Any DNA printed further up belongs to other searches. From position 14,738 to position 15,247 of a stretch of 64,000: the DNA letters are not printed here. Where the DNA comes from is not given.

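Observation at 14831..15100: SOS-box promoter driving a 70-aa two-TM membrane protein; same promoter design as recA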

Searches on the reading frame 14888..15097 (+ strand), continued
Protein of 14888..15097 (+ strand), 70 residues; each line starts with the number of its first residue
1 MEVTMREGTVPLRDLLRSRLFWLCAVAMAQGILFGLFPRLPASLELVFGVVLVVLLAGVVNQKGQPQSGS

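Call 39: find_encoding_contigs(protein=P0107, flank=8000, max_places=2)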
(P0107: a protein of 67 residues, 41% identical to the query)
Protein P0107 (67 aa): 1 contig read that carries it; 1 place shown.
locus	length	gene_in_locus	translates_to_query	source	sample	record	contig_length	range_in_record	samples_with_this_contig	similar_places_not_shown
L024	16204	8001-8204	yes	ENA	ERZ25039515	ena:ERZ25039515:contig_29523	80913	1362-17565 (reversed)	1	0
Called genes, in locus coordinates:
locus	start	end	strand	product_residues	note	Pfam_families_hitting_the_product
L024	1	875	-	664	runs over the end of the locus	PF18920:DUF5671, PF12953:DUF3842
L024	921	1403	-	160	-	-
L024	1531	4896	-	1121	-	PF00989:PAS, PF08447:PAS_3, PF00989:PAS, PF13188:PAS_8, PF08448:PAS_4, PF13426:PAS_9, PF01590:GAF, PF13185:GAF_2, +13 more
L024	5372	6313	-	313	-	-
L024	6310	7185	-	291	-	PF04055:Radical_SAM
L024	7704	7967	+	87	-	-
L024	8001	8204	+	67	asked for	-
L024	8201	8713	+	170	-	-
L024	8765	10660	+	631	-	PF17289:Terminase_6C (weak)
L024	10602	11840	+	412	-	-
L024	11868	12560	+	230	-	-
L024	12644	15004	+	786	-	PF25209:Phage_capsid_4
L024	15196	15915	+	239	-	-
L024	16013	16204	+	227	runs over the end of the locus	-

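Call 42: find_related_loci(query=A4, collection=viral_contigs, flank=4000)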
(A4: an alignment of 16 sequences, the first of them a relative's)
Query A4 (66 aa) in viral_contigs; peptide patterns used: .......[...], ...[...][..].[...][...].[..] (x = any residue, [..] = any of these).
215 stretches matched a pattern; 56 encode a relative of the query (tblastn E <= 1e-3); 56 distinct loci.
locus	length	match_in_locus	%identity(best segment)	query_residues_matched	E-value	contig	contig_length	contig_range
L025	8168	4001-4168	75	7-62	2e-25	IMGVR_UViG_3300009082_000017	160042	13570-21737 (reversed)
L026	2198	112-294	69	1-61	3e-25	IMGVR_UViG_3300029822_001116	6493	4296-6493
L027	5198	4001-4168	75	7-62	6e-25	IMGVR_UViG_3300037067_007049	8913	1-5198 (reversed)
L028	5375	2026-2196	72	6-62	2e-24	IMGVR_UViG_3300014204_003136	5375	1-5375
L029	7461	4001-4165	71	2-56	1e-23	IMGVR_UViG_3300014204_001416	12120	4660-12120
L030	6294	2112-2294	66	1-61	6e-23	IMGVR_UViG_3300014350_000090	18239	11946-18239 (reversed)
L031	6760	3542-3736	60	1-65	1e-22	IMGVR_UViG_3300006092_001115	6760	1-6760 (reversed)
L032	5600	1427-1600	66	7-64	2e-22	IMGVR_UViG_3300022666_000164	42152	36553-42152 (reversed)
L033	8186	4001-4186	55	1-62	2e-21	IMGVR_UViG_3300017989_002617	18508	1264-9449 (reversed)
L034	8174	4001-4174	66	2-59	3e-21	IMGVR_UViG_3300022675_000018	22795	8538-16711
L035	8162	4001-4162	65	4-57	8e-21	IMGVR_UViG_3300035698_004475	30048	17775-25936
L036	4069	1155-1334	62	7-65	4e-20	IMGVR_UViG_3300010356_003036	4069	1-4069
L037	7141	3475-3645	67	7-63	6e-20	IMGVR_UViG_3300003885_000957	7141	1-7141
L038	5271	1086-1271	60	1-62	5e-20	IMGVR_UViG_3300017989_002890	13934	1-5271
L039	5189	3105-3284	62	7-65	7e-20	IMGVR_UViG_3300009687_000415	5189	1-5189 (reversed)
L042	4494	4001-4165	57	7-62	6e-17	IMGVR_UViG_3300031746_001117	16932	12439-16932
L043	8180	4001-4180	56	1-61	1e-16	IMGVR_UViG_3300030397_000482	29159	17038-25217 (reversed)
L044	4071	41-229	45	1-64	1e-15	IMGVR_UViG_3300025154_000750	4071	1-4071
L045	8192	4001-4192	43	1-65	4e-15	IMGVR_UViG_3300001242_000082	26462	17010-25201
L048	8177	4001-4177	45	2-61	8e-15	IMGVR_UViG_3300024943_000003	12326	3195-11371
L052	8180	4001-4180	49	3-63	1e-14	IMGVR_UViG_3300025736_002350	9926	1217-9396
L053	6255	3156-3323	57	7-63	2e-14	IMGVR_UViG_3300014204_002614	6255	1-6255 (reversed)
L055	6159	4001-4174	49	3-61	6e-14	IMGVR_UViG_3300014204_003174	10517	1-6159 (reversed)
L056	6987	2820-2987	49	7-63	1e-13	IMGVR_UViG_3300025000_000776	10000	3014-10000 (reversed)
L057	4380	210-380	53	7-64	2e-13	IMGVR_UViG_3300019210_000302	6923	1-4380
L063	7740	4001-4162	53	7-61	6e-13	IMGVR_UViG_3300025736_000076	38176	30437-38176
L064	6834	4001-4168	49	7-63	1e-12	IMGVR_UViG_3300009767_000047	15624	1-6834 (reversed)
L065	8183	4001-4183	45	2-63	1e-12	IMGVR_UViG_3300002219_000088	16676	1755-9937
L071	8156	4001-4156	51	7-59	8e-12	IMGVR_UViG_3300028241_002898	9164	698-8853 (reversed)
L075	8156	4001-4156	47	7-59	2e-10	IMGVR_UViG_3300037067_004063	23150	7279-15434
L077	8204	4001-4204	35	2-61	4e-7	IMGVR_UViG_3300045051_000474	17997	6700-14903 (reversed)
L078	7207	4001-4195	38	9-65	1e-6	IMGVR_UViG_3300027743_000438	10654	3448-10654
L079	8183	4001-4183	39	7-59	4e-6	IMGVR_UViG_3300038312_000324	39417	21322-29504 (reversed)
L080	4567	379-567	40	8-66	1e-4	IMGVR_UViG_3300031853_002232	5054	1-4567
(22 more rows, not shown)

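Call 46: search_protein_families(library=pfam, alignment_id=A5, max_evalue=0.001)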
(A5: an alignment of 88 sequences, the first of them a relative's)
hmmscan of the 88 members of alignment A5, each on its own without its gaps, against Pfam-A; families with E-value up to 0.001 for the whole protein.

A. member 1, L025:4256-4720:+ (155 aa): 1 family
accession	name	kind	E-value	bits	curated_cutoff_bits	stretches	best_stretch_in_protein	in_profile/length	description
PF02075.23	RuvC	-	2.6e-11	44.1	22.2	1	4-144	1-146/148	Crossover junction endodeoxyribonuclease RuvC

B. families by the number of members that match (of 88 scanned): 74 families (the first 25 are shown)
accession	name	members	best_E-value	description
PF08614.16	ATG16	5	3.5e-07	Autophagy protein 16 (ATG16)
PF01555.25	N6_N4_Mtase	4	7.8e-21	DNA methylase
PF23991.1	DUF7310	4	2.7e-08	Coiled-coil region of unknown function (DUF7310)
PF04102.17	SlyX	4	1.5e-05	SlyX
PF01183.26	Glyco_hydro_25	3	9.3e-37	Glycosyl hydrolases family 25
PF02075.23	RuvC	3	2.6e-11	Crossover junction endodeoxyribonuclease RuvC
PF15960.10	DUF4763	3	4.3e-06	Domain of unknown function (DUF4763)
PF25014.1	NET2A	3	9.1e-06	NET2A-like domain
PF00589.27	Phage_integrase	2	4.7e-19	Phage integrase family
PF06005.17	ZapB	2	5.2e-08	Cell division protein ZapB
PF13384.12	HTH_23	2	3.5e-07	Homeodomain-like domain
PF13022.12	HTH_Tnp_1_2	2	2.8e-06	Helix-turn-helix of insertion element transposase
PF00170.26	bZIP_1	2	3.6e-06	bZIP transcription factor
PF09762.14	CCDC93_CC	2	1.8e-05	CCDC93 coiled-coil domain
PF01519.22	DUF16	2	2.9e-05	Protein of unknown function DUF16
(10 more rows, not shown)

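Call 49: search_protein_families(library=phrogs, alignment_id=A6, max_evalue=0.01)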
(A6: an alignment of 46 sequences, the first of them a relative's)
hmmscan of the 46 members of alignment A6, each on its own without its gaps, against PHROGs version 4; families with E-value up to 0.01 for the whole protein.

A. member 1, L025:3992-4168:+ (59 aa): 0 families

B. families by the number of members that match (of 46 scanned): 9 families
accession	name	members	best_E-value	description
phrog_297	-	7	1.2e-08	holin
phrog_5847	-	7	0.0021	holin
phrog_565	-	6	0.001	holin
phrog_14607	-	2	0.0013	holin/anti-holin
phrog_20640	-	2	0.0031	-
phrog_14912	-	1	0.0063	-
phrog_20455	-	1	0.0091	-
phrog_18607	-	1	0.0094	-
phrog_9987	-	1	0.0097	holin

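Call 50: search_protein_families(library=pfam, alignment_id=A6, max_evalue=0.1)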
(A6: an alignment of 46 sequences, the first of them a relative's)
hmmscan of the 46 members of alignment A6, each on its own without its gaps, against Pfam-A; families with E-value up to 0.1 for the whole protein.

A. member 1, L025:3992-4168:+ (59 aa): 0 families

B. families by the number of members that match (of 46 scanned): 26 families (the first 25 are shown)
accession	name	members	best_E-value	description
PF10947.13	DUF2628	15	0.0025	Protein of unknown function (DUF2628)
PF23809.1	Phage_holin_9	13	0.00017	Bacteriophage holin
PF20447.3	DUF6704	7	0.0018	Family of unknown function (DUF6704)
PF19870.4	DUF6343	7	0.013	Family of unknown function (DUF6343)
PF25612.1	DUF7940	4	0.0022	Family of unknown function (DUF7940)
PF10724.14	DUF2516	3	0.019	Protein of unknown function (DUF2516)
PF12670.12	DUF3792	2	0.0029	Protein of unknown function (DUF3792)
PF04932.20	Wzy_C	2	0.006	O-Antigen ligase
PF04531.18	Phage_holin_1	2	0.028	Bacteriophage holin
PF13714.12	PEP_mutase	2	0.054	Phosphoenolpyruvate phosphomutase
PF16914.10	TetR_C_12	2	0.076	Bacterial transcriptional repressor C-terminal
PF24095.1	DUF7378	1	0.021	Domain of unknown function (DUF7378)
PF03739.19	LptF_LptG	1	0.027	Lipopolysaccharide export system permease LptF/LptG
PF02885.22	Glycos_trans_3N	1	0.028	Glycosyl transferase family, helical bundle domain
PF19094.5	EMC6_arch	1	0.032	EMC6-arch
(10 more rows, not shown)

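Call 52: search_dna_similar(query=L080:352-567:+, collection=phages, mode=protein, max_evalue=0.1)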
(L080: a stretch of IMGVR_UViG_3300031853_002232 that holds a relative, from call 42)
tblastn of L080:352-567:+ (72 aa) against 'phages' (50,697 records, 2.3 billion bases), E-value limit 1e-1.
Records with a match: 5; places in all: 5; records where one place covers at least 80% of the query: 4.
Best place of each record, by identity: <60% 5.
By first word of the organism name: Bacteriophage 3; Brevibacillus 1; Psychrobacillus 1.
By host as written in the record: - 4; Psychrobacillus psychrodurans 1.
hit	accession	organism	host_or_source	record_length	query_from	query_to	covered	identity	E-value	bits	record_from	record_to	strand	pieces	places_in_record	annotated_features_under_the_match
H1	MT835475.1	Bacteriophage sp.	human fecal samples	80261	1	72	100%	54.2%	4e-19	84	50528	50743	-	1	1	record has no annotation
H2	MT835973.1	Bacteriophage sp.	human fecal samples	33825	1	68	94%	47.1%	5e-12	64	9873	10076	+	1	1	record has no annotation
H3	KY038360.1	Brevibacillus phage MRSA107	sputum specimen in the respiratory ...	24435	1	71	99%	45.1%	2e-12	66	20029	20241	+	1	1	record has no annotation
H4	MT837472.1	Bacteriophage sp.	human fecal samples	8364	4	65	86%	45.2%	8e-12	64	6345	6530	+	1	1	record has no annotation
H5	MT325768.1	Psychrobacillus phage Perkons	Psychrobacillus psychrodurans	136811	8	61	75%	33.3%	1e-4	43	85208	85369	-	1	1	holin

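Call 53: search_dna_similar(query=L045:4001-4243:+, collection=phages, mode=protein, max_evalue=0.1)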
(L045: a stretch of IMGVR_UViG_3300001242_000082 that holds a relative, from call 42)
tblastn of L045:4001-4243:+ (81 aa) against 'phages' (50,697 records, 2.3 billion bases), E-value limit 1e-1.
No match.

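Call 74: predict_structure(alignment_id=A3)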
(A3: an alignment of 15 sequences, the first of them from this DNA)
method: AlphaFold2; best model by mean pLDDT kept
length: 66 residues; sequences in the alignment: 15
mean_pLDDT: 69.0   pTM: 0.38
mean pLDDT of the five models: 69.0, 66.7, 64.7, 64.4, 62.7
residues with pLDDT >= 90: 0; 70-90: 38; 50-70: 21; < 50: 7
segments of 3 or more residues with pLDDT < 50: 1-3, 64-66
pLDDT, mean of each block of 10 residues (from residue 1): 53 67 79 77 79 70 48
secondary structure, 60 per line:
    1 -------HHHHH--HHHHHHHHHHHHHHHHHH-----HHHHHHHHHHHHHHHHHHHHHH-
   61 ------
elements in order: H8-12 H15-32 H38-59

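Call 77: fold_search(model_id=the predicted structure, library=viral)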
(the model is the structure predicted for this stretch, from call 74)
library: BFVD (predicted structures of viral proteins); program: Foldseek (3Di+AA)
matches with E <= 10: 50; with E <= 0.001: 0
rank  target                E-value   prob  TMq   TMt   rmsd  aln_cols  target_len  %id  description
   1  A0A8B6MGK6            1.2e+00  0.66  0.56  0.24   3.6        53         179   17  (no name in the UniProt tables at hand)
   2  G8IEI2                2.7e+00  0.21  0.55  0.53   6.5        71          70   14  Uncharacterized protein [Mycobacterium phage Bongo]
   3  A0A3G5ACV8            2.9e+00  0.38  0.62  0.38   4.1        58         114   14  Uncharacterized protein [Satyrvirus sp.]
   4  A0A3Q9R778            2.9e+00  0.23  0.53  0.50   5.6        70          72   17  Uncharacterized protein [Acinetobacter phage AbTZA1]
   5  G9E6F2                2.9e+00  0.12  0.37  0.30   5.4        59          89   29  Uncharacterized protein [Micromonas pusilla virus SP1]
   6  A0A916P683            3.1e+00  0.21  0.58  0.41   8.2        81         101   10  Uncharacterized protein [Adoxophyes honmai entomopoxvirus 'L']
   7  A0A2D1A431            3.6e+00  0.21  0.58  0.47   7.5        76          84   16  Holin [Rhodococcus phage Trina]
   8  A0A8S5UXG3            3.6e+00  0.20  0.59  0.17   5.4        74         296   16  Regulatory protein [Podoviridae sp. ctW0z17]
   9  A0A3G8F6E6            3.8e+00  0.16  0.52  0.38   7.4        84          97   13  (no name in the UniProt tables at hand)
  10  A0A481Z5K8            4.1e+00  0.30  0.54  0.19   2.7        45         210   20  Uncharacterized protein [Pithovirus LCPAC103]
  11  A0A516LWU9            4.4e+00  0.12  0.49  0.45   5.6        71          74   14  (no name in the UniProt tables at hand)
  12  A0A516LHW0            4.4e+00  0.08  0.38  0.35   6.4        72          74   11  (no name in the UniProt tables at hand)
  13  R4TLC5                4.7e+00  0.07  0.38  0.35   8.6        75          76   21  Uncharacterized protein [Halogranum tailed virus 1]
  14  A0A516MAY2            5.1e+00  0.15  0.53  0.05   4.5        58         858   14  (no name in the UniProt tables at hand)
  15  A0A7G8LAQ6            5.1e+00  0.07  0.35  0.33   5.7        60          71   13  (no name in the UniProt tables at hand)
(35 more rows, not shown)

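Call 78: search_protein_families(library=phrogs, proteins=[L077:3992-4318:+, L078:3986-4204:+, L079:3965-4207:+, L080:352-567:+, L045:4001-4243:+, L043:4001-4210:+, L052:3998-4192:+, L071:3971-4198:+, L065:4007-4183:+, L030:2112-2303:+], max_evalue=0.01)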
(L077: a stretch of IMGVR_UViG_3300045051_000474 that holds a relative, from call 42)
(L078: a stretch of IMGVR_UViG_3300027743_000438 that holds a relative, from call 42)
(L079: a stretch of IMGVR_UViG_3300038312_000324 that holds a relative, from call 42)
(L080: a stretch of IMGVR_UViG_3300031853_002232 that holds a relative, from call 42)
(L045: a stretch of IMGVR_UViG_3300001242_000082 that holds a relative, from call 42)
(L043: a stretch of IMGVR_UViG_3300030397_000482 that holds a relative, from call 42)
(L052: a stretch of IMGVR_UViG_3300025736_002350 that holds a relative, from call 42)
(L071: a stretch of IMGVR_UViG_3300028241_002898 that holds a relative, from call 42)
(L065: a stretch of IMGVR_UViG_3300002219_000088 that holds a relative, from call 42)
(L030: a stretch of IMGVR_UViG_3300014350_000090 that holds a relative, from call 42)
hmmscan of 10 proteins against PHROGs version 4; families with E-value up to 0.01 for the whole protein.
L077:3992-4318:+ (109 aa): 0 families

L078:3986-4204:+ (73 aa): 0 families

L079:3965-4207:+ (81 aa): 0 families

L080:352-567:+ (72 aa): 1 family
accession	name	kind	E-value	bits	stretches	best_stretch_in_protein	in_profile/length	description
phrog_297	-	lysis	1.2e-08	36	1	1-54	6-64/176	holin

L045:4001-4243:+ (81 aa): 0 families

L043:4001-4210:+ (70 aa): 1 family
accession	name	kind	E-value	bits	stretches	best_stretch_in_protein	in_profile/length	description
phrog_5847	-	lysis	0.0046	18.2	1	6-55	3-50/79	holin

L052:3998-4192:+ (65 aa): 0 families

L071:3971-4198:+ (76 aa): 1 family
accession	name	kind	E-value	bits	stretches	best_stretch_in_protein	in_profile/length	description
phrog_297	-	lysis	0.0013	19.7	1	4-65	7-77/176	holin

L065:4007-4183:+ (59 aa): 2 families
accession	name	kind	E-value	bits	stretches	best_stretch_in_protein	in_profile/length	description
phrog_5847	-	lysis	0.0078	17.5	0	1-49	1-54/79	holin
phrog_565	-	lysis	0.0095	16.9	1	8-47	72-111/132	holin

L030:2112-2303:+ (64 aa): 1 family
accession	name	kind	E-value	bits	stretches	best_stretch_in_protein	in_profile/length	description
phrog_5847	-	lysis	0.0043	18.3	1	5-53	2-54/79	holin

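Call 81: search_protein_families(library=pfam, alignment_id=A9, max_evalue=0.0001)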
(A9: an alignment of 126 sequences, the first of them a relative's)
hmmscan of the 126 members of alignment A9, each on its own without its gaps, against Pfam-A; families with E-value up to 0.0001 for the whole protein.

A. member 1, L025:2673-3221:+ (183 aa): 0 families

B. families by the number of members that match (of 126 scanned): 65 families (the first 25 are shown)
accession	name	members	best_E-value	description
PF01555.25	N6_N4_Mtase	3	2.4e-49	DNA methylase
PF01183.26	Glyco_hydro_25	3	4.3e-25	Glycosyl hydrolases family 25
PF04466.19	Terminase_3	2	4.7e-47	Phage terminase large subunit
PF17288.8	Terminase_3C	2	2.4e-19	Terminase RNAseH like domain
PF04448.17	DUF551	2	5.1e-14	Protein of unknown function (DUF551)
PF13412.12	HTH_24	2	1.6e-07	Winged helix-turn-helix DNA-binding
PF02954.25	HTH_8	2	5.2e-05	Bacterial regulatory protein, Fis family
PF04480.18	DUF559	2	7.2e-05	Protein of unknown function (DUF559)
PF12850.12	Metallophos_2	2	7.9e-05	Calcineurin-like phosphoesterase superfamily domain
PF04321.23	RmlD_sub_bind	1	7.2e-52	RmlD substrate binding domain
PF00535.33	Glycos_transf_2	1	4.3e-45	Glycosyl transferase family 2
PF13424.12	TPR_12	1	4.3e-43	Tetratricopeptide repeat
PF00515.34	TPR_1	1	2.7e-37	Tetratricopeptide repeat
PF07719.23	TPR_2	1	2e-35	Tetratricopeptide repeat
PF07505.17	DUF5131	1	6.1e-32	Protein of unknown function (DUF5131)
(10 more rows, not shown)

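Call 84: search_protein_families(library=ncbifam, alignment_id=A6, max_evalue=0.1)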
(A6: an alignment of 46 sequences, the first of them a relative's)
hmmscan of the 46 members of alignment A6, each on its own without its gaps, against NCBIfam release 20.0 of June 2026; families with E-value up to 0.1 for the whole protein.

A. member 1, L025:3992-4168:+ (59 aa): 1 family
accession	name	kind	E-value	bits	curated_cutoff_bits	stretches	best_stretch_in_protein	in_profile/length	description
TIGR03024.1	arch_PEF_CTERM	domain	0.029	14.6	23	1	26-48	1-18/25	PEF-CTERM sorting domain-containing protein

B. families by the number of members that match (of 46 scanned): 13 families
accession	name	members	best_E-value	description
NF048001.1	GTP_morpho_1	21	0.005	GTA head formation protein, RCAP_rcc01685 family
NF038220.1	IcmT_TraK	2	0.0009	IcmT/TraK family protein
TIGR04086.1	TIGR04086_membr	2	0.003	TIGR04086 family membrane protein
TIGR03024.1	arch_PEF_CTERM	2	0.018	PEF-CTERM sorting domain-containing protein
NF037981.1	NCS2_1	1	0.0059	purine/pyrimidine permease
NF005187.0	PRK06663.1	1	0.0084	flagellar hook-associated protein 3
TIGR00780.1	ccoN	1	0.031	cytochrome-c oxidase, cbb3-type subunit I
NF047378.1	photo_II_Psb35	1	0.032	photosystem II assembly protein Psb35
NF011635.0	PRK15061.1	1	0.046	catalase/peroxidase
TIGR01399.1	hrcV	1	0.055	type III secretion system export apparatus subunit SctV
TIGR01598.1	holin_phiLC3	1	0.06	phage holin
NF000784.0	PRK00052.4-5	1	0.067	prolipoprotein diacylglyceryl transferase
NF011865.0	PRK15337.1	1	0.075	EscV/YscV/HrcV family type III secretion system export apparatus protein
